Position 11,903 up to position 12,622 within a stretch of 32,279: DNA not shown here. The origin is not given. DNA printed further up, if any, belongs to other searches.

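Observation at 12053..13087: AT-rich islet with a Panacea(DUF4065)-like gene translationally coupled to an unassignable 139-aa gene: candidate new toxin-antitoxin or defence pair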

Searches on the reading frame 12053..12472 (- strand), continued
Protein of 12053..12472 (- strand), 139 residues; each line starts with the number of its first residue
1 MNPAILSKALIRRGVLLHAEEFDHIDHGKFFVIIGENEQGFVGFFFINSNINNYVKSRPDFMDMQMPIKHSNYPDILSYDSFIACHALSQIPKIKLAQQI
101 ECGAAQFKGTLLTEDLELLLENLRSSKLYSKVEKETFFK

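Call 36: list_cluster_members(proteins=[P0022, P0044, P0051, P0069, P0072, P0085, P0098, P0001])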
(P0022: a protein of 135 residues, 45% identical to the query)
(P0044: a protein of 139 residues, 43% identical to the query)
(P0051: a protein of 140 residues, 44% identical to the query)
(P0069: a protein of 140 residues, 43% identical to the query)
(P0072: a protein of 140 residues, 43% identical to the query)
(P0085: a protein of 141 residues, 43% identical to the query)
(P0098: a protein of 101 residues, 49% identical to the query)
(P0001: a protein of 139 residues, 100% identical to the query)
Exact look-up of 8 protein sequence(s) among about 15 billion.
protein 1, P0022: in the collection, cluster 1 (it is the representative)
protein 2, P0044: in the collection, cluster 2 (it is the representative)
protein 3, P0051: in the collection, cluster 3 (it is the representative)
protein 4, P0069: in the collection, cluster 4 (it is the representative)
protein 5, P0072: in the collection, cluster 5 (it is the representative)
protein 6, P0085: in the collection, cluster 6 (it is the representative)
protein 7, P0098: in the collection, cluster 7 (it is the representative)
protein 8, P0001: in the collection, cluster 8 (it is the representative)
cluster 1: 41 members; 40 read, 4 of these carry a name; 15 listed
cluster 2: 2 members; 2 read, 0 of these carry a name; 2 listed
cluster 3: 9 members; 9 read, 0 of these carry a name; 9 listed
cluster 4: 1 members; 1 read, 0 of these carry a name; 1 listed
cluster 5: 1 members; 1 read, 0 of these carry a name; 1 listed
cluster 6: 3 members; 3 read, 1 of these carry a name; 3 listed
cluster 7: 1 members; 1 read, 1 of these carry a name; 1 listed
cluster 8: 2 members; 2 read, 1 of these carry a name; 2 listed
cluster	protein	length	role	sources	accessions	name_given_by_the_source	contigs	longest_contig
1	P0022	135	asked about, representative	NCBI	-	-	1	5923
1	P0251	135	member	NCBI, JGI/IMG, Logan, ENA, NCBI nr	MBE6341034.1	MAG: hypothetical protein E7069_09925 [Bacteroidales bacterium] | hypothetical protein | hypothetical protein [Bacteroidales bacterium]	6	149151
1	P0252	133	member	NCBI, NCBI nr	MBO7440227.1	MAG: hypothetical protein J6U21_11185 [Bacteroidales bacterium] | hypothetical protein [Bacteroidales bacterium]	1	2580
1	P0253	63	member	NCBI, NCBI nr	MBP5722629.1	MAG: hypothetical protein J6X18_03505 [Bacteroidales bacterium] | hypothetical protein [Bacteroidales bacterium]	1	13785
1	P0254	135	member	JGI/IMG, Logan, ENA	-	hypothetical protein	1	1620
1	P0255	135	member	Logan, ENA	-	-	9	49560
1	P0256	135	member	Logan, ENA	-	-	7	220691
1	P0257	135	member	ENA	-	-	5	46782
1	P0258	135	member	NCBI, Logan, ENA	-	-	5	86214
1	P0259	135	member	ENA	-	-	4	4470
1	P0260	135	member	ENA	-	-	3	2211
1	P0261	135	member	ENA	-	-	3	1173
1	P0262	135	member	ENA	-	-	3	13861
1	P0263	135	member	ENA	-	-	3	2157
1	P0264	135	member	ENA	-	-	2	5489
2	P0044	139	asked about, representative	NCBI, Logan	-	-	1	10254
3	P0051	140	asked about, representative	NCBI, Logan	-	-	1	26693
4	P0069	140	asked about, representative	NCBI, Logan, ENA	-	-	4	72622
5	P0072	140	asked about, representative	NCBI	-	-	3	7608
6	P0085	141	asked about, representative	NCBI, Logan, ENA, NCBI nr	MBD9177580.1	MAG: hypothetical protein EGP82_00105 [Odoribacter splanchnicus] | hypothetical protein [Odoribacter splanchnicus]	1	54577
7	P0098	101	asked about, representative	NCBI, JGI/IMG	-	hypothetical protein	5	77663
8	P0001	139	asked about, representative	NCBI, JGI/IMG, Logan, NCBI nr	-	-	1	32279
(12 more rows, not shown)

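Call 39: find_related_loci(query=A1, collection=genome_contigs, flank=5000)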
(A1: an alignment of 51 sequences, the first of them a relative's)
Query A1 (139 aa) in genome_contigs; peptide patterns used: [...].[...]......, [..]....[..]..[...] (x = any residue, [..] = any of these).
146 stretches matched a pattern; 38 encode a relative of the query (tblastn E <= 1e-3); 38 distinct loci.
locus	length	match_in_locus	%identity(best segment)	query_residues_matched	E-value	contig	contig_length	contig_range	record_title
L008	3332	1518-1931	56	1-138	3e-47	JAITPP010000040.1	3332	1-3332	MAG: Prevotellaceae bacterium isolate Pq454_bin31 k119_694660, whole genome shotgun sequence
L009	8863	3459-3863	48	3-138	2e-38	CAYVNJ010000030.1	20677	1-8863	MAG TPA_asm: uncultured Sangeribacter sp. isolate SRP199465_co2_822 genome assembly, contig: NODE_7426_length_20677_cov_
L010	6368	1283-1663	48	11-138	6e-37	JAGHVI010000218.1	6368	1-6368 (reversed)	MAG: Candidatus Minthenecus merdequi isolate E5_MB2_18 c_000000324720, whole genome shotgun sequence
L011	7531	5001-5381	47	11-138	7e-37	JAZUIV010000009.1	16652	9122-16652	MAG: Bacteroidales bacterium isolate T1900045262_TH20190032.MAGScoT_cleanbin_000007 SGB_5833_k141_170172, whole genome s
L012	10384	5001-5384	48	10-139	8e-35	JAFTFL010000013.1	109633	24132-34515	MAG: Bacteroidales bacterium isolate RGIG3770 Roe_deer_Abomasum-3__c1128, whole genome shotgun sequence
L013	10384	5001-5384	45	10-139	1e-34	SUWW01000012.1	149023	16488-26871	MAG: Bacteroidales bacterium isolate SIG108 NODE_226_length_149023_cov_30.541559, whole genome shotgun sequence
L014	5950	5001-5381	48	11-138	3e-34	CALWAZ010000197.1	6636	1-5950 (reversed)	MAG: uncultured Merdimonas sp. isolate E0_LS__bin115 genome assembly, contig: E0_LS__k127_1001945, whole genome shotgun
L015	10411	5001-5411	45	1-139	4e-34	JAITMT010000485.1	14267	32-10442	MAG: Tannerella sp. isolate Pmx449_bin3 k119_515774, whole genome shotgun sequence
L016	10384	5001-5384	44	10-139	1e-33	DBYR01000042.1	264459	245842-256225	MAG TPA_asm: Bacteroidales bacterium UBA1181 UBA1181_contig_7520, whole genome shotgun sequence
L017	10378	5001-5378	47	5-131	3e-33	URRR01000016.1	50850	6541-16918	uncultured Prevotella sp. isolate UMGS1285 genome assembly, contig: NODE_418_length_50850_cov_55.227089, whole genome sh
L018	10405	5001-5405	43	3-138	8e-32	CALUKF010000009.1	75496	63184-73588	MAG: uncultured Odoribacter sp. isolate BRZ_RF__bin51 genome assembly, contig: BRZ_RF__NODE_294_length_75496_cov_5.53445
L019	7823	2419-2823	45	3-138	2e-31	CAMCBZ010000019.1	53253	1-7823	MAG: uncultured Prevotella sp. isolate ERR1855550_bin.24_metaWRAP_v1.3_MAG genome assembly, contig: ERZ9514763.122, whol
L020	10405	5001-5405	43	3-138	3e-31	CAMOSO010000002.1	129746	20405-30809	MAG: uncultured Bacteroidales bacterium isolate SRR873609_bin.80_metaWRAP_v1.3_MAG genome assembly, contig: ERZ1756109_2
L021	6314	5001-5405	43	3-138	3e-31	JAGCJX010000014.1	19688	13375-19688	MAG: Bacteroidales bacterium isolate RGIG9859 Yak_Rectum-2__c192417, whole genome shotgun sequence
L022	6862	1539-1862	51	29-137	2e-31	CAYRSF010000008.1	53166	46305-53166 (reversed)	MAG TPA_asm: uncultured Alistipes sp. isolate SRP330255_co2_277 genome assembly, contig: k141_4056933, whole genome shot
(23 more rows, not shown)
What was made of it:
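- Tried and rejected: A1 was used instead (call 39).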

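Call 54: find_related_loci(query=A1, collection=viral_contigs, flank=6000)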
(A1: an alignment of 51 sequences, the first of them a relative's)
Query A1 (139 aa) in viral_contigs; peptide patterns used: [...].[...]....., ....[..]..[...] (x = any residue, [..] = any of these).
171 stretches matched a pattern; 30 encode a relative of the query (tblastn E <= 1e-3); 30 distinct loci.
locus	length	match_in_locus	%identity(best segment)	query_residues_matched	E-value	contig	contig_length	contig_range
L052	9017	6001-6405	51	6-139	5e-43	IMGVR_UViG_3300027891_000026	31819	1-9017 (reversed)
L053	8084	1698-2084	52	11-139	6e-36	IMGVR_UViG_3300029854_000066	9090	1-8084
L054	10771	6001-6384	53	9-139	1e-35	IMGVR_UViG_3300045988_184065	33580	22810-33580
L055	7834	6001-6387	51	11-139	6e-35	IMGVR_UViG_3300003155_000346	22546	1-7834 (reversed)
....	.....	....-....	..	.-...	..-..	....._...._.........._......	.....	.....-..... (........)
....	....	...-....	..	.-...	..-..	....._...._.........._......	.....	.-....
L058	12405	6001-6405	42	3-138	2e-32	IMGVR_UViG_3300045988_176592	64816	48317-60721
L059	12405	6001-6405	42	3-138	2e-32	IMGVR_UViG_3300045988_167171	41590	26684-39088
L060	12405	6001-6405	40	3-138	2e-31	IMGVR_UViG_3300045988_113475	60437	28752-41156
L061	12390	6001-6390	44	8-138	8e-31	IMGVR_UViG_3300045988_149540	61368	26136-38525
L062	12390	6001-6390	40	7-137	4e-30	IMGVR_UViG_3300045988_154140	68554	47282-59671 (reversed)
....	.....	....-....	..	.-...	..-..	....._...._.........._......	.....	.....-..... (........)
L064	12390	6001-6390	40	7-137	4e-30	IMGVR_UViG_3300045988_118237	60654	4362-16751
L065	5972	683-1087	38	3-138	8e-30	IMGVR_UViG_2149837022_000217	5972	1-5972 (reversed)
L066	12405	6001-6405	41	3-138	4e-30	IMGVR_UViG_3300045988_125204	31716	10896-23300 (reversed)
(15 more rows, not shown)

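Call 59: find_encoding_contigs(protein=P0187, flank=3000, max_places=3)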
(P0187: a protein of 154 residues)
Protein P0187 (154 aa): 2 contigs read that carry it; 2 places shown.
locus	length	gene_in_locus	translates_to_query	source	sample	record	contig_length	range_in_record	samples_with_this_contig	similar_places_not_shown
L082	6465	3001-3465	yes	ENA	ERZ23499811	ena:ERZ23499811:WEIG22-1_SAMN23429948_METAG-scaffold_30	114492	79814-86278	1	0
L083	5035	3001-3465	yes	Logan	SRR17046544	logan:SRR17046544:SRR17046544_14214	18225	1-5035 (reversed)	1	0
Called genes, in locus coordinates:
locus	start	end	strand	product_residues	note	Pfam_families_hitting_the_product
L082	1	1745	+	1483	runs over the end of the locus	PF26689:FIDD, PF13585:CHU_C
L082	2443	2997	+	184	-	PF13274:SocA_Panacea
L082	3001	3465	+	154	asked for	-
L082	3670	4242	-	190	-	-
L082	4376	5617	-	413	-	PF01546:Peptidase_M20, PF07687:M20_dimer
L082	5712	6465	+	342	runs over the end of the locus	PF01180:DHO_dh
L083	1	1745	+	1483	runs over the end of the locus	PF26689:FIDD, PF13585:CHU_C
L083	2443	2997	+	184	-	PF13274:SocA_Panacea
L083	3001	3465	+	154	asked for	-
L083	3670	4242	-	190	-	-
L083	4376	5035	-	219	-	?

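Call 60: find_encoding_contigs(protein=P0243, flank=3000, max_places=3)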
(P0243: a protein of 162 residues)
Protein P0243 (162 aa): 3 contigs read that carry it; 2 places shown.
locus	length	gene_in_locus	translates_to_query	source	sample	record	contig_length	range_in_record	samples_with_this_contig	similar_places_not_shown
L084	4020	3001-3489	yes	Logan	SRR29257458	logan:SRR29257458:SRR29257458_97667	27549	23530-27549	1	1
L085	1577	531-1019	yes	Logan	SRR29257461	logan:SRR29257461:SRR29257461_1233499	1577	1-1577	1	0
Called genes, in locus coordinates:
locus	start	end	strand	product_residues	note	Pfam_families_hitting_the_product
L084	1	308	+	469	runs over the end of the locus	PF05133:SPP1_portal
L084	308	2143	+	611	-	-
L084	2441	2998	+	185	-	PF13274:SocA_Panacea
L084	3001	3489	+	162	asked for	-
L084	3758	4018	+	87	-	?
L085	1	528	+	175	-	?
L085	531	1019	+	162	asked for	-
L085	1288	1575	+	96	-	?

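Call 61: list_cluster_members(proteins=[P0154, P0163, P0169, P0181, P0187, P0193, P0204, P0213, P0227, P0234])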
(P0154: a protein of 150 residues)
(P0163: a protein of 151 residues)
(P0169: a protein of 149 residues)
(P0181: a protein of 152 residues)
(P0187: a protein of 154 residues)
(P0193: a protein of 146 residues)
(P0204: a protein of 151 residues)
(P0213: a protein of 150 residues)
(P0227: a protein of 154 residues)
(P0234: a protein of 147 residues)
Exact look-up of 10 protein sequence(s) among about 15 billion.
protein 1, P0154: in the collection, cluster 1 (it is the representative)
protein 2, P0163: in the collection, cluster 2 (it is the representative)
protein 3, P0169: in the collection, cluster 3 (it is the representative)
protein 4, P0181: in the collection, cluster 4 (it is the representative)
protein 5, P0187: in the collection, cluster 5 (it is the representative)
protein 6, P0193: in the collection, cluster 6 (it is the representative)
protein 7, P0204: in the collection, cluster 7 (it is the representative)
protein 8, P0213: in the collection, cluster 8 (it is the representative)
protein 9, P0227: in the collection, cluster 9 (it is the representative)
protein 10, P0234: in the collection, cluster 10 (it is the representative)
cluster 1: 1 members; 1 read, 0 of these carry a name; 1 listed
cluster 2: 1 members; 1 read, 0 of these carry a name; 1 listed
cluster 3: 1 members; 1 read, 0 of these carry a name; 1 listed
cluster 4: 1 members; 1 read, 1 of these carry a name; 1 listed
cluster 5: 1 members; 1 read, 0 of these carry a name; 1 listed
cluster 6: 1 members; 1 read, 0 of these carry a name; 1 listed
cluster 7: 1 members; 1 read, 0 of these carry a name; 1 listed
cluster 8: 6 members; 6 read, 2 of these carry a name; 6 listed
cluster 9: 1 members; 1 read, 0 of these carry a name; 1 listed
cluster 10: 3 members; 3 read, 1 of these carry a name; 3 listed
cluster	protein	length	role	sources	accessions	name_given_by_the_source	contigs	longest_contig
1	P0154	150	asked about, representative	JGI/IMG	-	-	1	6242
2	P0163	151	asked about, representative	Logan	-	-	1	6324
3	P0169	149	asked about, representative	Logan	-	-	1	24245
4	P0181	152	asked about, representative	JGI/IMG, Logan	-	hypothetical protein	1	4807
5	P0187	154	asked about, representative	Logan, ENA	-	-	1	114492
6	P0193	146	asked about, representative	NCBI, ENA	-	-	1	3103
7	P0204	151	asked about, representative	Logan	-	-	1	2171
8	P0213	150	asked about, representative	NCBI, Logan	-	-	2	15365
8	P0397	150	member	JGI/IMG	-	hypothetical protein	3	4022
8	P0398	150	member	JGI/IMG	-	hypothetical protein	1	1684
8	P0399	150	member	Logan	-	-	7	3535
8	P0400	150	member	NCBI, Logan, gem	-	-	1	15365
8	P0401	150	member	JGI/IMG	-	-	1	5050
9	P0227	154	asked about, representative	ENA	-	-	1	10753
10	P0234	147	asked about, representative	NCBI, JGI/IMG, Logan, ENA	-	hypothetical protein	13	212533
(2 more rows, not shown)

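Call 62: search_dna_similar(query=window:12056-12472:-, collection=phages, mode=protein, max_evalue=0.001, max_rows=20)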
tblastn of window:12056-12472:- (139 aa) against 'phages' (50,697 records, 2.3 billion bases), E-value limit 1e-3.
No match.
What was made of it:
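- No phage-challenge data exist for any member of this toxin family. tblastn of PanT found nothing in 50,697 deposited phage genomes (call 62).
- Tried and rejected: tblastn of PanT against deposited phage genomes found nothing (call 62).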

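Call 63: search_dna_similar(query=window:12056-12472:-, collection=plasmids, mode=protein, max_evalue=0.001, max_rows=20)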
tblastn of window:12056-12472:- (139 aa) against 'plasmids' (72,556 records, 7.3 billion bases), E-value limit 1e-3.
Records with a match: 4; places in all: 4; records where one place covers at least 80% of the query: 0.
Best place of each record, by identity: <60% 4.
By first word of the organism name: Bacteroides 2; Parabacteroides 1; Phocaeicola 1.
By predicted mobility (MOB-suite, as given by PLSDB): non-mobilizable 4.
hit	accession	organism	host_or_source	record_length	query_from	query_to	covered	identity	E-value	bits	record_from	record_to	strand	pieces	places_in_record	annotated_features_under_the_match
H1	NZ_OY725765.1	Parabacteroides distasonis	-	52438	26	99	53%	34.7%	4e-6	52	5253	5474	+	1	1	hypothetical protein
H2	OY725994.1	Phocaeicola massiliensis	-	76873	26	99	53%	34.7%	4e-6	52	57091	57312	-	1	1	record has no annotation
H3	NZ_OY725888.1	Bacteroides finegoldii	-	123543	26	99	53%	34.7%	4e-6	52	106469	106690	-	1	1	hypothetical protein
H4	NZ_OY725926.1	Bacteroides finegoldii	-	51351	26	91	47%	37.3%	2e-4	47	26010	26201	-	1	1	hypothetical protein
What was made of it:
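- Closest known: PanAT systems with MazF-like PanT toxins. Different: This Bacteroidales subfamily is only about 35% identical to the plasmid-borne homologue that provides the link to T5 (call 63).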

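Call 64: get_annotated_region(hit=H1, flank=3000)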
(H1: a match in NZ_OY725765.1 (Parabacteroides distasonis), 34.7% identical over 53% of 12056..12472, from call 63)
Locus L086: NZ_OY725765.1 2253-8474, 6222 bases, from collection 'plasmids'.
description: Parabacteroides distasonis strain Parabacteroides distasonis TSDC17.2-1.1 plasmid 20, complete sequence
organism: Parabacteroides distasonis (NCBI taxid 823)
taxonomy: Bacteria; Bacteroidota; Bacteroidia; Bacteroidales; Tannerellaceae; Parabacteroides; Parabacteroides distasonis
host: -; source: -; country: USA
typing (MOB-suite, as given by PLSDB): non-mobilizable
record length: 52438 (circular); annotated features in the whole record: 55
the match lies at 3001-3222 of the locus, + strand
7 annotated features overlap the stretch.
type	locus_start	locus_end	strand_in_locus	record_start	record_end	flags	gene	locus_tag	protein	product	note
CDS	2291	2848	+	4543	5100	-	-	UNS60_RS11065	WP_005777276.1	Panacea domain-containing protein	-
CDS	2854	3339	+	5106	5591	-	-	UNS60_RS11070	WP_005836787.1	hypothetical protein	-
CDS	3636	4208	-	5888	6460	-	-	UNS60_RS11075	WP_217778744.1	hypothetical protein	-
CDS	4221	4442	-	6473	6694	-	-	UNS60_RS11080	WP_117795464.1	hypothetical protein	-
CDS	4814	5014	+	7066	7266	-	-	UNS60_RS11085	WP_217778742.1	hypothetical protein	-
CDS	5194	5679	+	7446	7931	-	-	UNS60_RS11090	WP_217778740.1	dihydrofolate reductase family protein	-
CDS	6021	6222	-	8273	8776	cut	-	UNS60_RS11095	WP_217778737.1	SLOG family protein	-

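Call 66: get_annotated_region(hit=H4, flank=2500)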
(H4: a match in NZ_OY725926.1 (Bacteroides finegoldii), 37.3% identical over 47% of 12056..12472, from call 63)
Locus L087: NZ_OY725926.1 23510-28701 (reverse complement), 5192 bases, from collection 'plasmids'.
description: Bacteroides finegoldii strain Bacteroides finegoldii TSDC17.2-1.1 plasmid 24, complete sequence
organism: Bacteroides finegoldii (NCBI taxid 338188)
taxonomy: Bacteria; Bacteroidota; Bacteroidia; Bacteroidales; Bacteroidaceae; Bacteroides; Bacteroides finegoldii
host: -; source: -; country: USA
typing (MOB-suite, as given by PLSDB): non-mobilizable
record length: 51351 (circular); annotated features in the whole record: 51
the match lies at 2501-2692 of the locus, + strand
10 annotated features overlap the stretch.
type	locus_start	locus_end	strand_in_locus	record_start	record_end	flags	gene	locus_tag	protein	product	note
CDS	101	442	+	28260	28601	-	-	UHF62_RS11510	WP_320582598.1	hypothetical protein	-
CDS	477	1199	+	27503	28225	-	-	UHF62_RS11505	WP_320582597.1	Rha family transcriptional regulator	-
CDS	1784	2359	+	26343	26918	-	-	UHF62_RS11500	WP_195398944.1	Panacea domain-containing protein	-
CDS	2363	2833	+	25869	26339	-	-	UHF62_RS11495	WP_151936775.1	hypothetical protein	-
CDS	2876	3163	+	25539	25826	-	-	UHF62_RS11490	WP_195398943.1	hypothetical protein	-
CDS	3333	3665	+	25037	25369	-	-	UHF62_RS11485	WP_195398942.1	hypothetical protein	-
CDS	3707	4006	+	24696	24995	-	-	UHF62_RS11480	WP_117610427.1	helix-turn-helix domain-containing protein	-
CDS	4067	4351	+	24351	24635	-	-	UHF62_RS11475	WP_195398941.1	DUF3853 family protein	-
CDS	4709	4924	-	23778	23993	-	-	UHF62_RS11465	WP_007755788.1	hypothetical protein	-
CDS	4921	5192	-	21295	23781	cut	feoB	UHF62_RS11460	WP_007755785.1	ferrous iron transport protein B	GO:0006826 - iron ion transport [Evidence IEA]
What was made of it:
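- The same is true of two distant members at 21-24% identity (calls 59, 60) and of two annotated Bacteroidales plasmid records (calls 64, 66).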

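Call 73: fold_search(model_id=the predicted structure, library=viral)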
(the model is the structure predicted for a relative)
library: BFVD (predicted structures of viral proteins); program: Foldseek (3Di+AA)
matches with E <= 10: 609; with E <= 0.001: 1
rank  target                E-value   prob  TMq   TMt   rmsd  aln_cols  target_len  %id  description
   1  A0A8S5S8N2            1.6e-04  1.00  0.60  0.68   3.8       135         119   10  PemK-like protein [Phage sp. ctGns7]
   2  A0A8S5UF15            1.3e-03  1.00  0.53  0.34   6.5       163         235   16  PemK-like protein [Myoviridae sp. ctcyQ27]
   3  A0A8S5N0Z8            3.5e-03  1.00  0.53  0.42   5.2       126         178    7  Endoribonuclease [Siphoviridae sp. ctpbb7]
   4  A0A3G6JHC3            4.0e-03  1.00  0.49  0.61   3.9       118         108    7  Type II toxin-antitoxin system PemK/MazF family toxin [Lactobacillus phage ViSo-2018a]
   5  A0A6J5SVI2            9.6e-03  1.00  0.54  0.48   7.2       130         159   12  Uncharacterized protein [uncultured Caudovirales phage]
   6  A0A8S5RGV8            1.2e-02  0.99  0.46  0.26   6.9       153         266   11  PemK-like protein [virus sp. ctiha2]
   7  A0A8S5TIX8            1.4e-02  1.00  0.53  0.28   5.8       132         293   17  Uncharacterized protein [Myoviridae sp. ctXXl13]
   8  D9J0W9                1.6e-02  0.99  0.50  0.36   5.9       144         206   10  Gp171 [Brochothrix phage A9]
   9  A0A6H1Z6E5            4.5e-02  0.96  0.45  0.39   5.4       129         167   13  (no name in the UniProt tables at hand)
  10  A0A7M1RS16            7.6e-02  0.97  0.45  0.35   4.2       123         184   10  Uncharacterized protein [uncultured phage cr6_1]
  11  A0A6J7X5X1            8.0e-02  0.99  0.44  0.58   5.7       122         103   11  Uncharacterized protein [uncultured Caudovirales phage]
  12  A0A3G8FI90            8.5e-02  0.99  0.37  0.56   3.6       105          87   10  Uncharacterized protein [Pectobacterium phage Ekidair]
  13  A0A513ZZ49            9.6e-02  0.87  0.37  0.56   6.5       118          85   14  Uncharacterized protein [Aeromonas phage LAh1]
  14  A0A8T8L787            1.2e-01  0.75  0.30  0.45   8.0       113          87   11  (no name in the UniProt tables at hand)
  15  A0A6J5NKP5            1.3e-01  0.18  0.18  0.32  10.3       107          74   11  Uncharacterized protein [uncultured Caudovirales phage]
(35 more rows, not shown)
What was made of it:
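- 12053..12472 (-): panT: 139-aa protein with a MazF/PemK-like fold plus extra helices at both ends; the presumed toxin. Family-invariant residues are K29, N48 and S81. Foldseek against BFVD: the top hits are PemK-like proteins, E 1.6e-4, TM 0.60/0.68 (call 73).
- On MazF/PemK/Kid endoribonuclease toxins: Foldseek against BFVD: the top 4 are PemK, endoribonuclease or PemK/MazF proteins (call 73).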
